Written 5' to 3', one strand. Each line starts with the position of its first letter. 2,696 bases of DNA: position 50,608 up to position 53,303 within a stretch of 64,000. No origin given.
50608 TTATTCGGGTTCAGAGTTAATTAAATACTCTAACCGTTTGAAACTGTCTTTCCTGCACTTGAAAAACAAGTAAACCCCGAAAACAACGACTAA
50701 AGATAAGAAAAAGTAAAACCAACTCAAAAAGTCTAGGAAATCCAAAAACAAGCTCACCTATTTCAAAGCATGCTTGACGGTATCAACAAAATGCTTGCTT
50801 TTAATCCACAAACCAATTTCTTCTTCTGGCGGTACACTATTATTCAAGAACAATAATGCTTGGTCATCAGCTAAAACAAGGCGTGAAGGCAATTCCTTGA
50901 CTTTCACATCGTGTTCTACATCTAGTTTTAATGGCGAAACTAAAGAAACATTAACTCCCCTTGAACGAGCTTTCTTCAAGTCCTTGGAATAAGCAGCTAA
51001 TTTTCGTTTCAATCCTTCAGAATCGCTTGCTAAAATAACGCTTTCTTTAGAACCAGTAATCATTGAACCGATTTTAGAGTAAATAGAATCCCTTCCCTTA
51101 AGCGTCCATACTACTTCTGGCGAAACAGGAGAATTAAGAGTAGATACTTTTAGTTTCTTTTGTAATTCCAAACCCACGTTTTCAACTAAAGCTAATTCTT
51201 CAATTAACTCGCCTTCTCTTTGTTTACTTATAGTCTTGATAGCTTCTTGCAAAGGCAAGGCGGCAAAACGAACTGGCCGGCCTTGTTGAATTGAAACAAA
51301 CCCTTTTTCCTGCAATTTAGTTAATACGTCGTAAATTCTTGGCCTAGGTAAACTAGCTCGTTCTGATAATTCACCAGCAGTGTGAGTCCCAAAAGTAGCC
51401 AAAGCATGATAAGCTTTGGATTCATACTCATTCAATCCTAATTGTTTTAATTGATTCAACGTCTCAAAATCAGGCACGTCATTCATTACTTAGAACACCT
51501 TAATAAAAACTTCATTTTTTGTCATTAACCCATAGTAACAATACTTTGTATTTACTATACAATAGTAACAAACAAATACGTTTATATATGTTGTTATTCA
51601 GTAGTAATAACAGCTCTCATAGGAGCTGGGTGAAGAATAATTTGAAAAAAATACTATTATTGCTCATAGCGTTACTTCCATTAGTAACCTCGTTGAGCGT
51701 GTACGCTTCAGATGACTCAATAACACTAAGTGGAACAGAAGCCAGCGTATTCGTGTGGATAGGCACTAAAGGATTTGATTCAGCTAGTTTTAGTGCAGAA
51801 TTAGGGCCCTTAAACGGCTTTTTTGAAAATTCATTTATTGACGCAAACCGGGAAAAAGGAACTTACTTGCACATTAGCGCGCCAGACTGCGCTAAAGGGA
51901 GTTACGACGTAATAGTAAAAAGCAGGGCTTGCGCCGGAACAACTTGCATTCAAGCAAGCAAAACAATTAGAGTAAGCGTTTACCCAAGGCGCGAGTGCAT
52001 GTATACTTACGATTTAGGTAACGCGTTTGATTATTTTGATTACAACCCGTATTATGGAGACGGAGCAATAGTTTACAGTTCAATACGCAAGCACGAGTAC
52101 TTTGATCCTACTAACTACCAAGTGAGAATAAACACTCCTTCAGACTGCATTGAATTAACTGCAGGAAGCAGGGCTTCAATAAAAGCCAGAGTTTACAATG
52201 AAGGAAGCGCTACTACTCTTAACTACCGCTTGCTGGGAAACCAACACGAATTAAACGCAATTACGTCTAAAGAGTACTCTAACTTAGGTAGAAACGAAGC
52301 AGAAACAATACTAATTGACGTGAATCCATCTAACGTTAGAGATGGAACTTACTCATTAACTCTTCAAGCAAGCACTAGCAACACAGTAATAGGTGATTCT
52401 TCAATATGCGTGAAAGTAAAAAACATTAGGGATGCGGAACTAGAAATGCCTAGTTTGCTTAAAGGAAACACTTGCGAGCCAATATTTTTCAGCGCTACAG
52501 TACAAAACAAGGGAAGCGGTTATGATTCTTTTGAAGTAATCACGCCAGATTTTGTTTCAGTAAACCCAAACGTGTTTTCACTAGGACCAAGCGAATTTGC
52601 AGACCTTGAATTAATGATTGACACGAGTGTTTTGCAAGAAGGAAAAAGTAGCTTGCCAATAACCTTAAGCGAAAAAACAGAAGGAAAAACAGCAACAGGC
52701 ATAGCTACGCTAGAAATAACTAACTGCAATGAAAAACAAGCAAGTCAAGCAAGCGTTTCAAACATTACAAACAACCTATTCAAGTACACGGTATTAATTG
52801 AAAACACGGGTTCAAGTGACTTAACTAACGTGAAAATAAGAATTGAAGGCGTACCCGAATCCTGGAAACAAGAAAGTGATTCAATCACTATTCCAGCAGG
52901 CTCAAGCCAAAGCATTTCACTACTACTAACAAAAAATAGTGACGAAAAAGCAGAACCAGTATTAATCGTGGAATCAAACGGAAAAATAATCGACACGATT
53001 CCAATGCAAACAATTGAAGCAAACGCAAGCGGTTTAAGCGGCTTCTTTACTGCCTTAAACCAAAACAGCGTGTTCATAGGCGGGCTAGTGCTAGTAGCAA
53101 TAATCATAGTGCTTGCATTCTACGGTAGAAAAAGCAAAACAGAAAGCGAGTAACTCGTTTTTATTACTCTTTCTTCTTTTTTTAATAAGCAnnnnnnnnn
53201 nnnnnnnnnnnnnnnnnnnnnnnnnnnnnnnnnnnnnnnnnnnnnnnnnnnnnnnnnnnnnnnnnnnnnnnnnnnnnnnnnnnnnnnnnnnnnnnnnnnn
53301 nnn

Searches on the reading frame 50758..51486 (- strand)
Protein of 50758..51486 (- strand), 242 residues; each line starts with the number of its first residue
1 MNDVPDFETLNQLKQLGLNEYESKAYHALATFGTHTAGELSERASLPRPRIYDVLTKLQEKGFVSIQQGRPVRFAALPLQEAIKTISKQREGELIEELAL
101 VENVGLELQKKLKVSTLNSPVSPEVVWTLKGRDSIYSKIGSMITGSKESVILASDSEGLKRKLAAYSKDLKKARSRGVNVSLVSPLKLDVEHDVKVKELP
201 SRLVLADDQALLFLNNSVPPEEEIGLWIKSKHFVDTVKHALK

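Call 75: search_protein_families(library=pfam, proteins=[window:50758-51486:-], max_evalue=0.001)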
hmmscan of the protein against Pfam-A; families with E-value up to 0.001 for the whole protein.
window:50758-51486:- (242 aa): 3 families
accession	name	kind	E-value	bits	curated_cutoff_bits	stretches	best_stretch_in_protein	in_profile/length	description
PF01978.25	TrmB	-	5.4e-21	74.7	25.6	1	13-79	1-67/68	Sugar-specific transcriptional regulator TrmB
PF11495.14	Regulator_TrmB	-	5.4e-07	29.5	22.2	1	126-239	2-122/233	Archaeal transcriptional regulator TrmB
PF21984.2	DnaD_N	-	0.00063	20.3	27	0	10-69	6-70/101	DnaD N-terminal domain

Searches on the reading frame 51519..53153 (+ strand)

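Call 75: search_protein_families(library=pfam, proteins=[window:51519-53153:+], max_evalue=0.001)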
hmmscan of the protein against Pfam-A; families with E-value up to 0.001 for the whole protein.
window:51519-53153:+ (544 aa): 3 families
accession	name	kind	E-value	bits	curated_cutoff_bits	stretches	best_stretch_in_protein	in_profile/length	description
PF10633.15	NPCBM_assoc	-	1.9e-05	25.2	24.4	0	422-461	8-49/78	NPCBM-associated, NEW3 domain of alpha-galactosidase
PF22544.2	HYDIN_VesB_CFA65-like_Ig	-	8e-05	23.3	25.5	0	422-470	22-70/100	HYDIN/CFA65/VesB-like, Ig-like domain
PF24053.1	DUF7356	-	0.00022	21.5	27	0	401-475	15-85/105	Domain of unknown function (DUF7356)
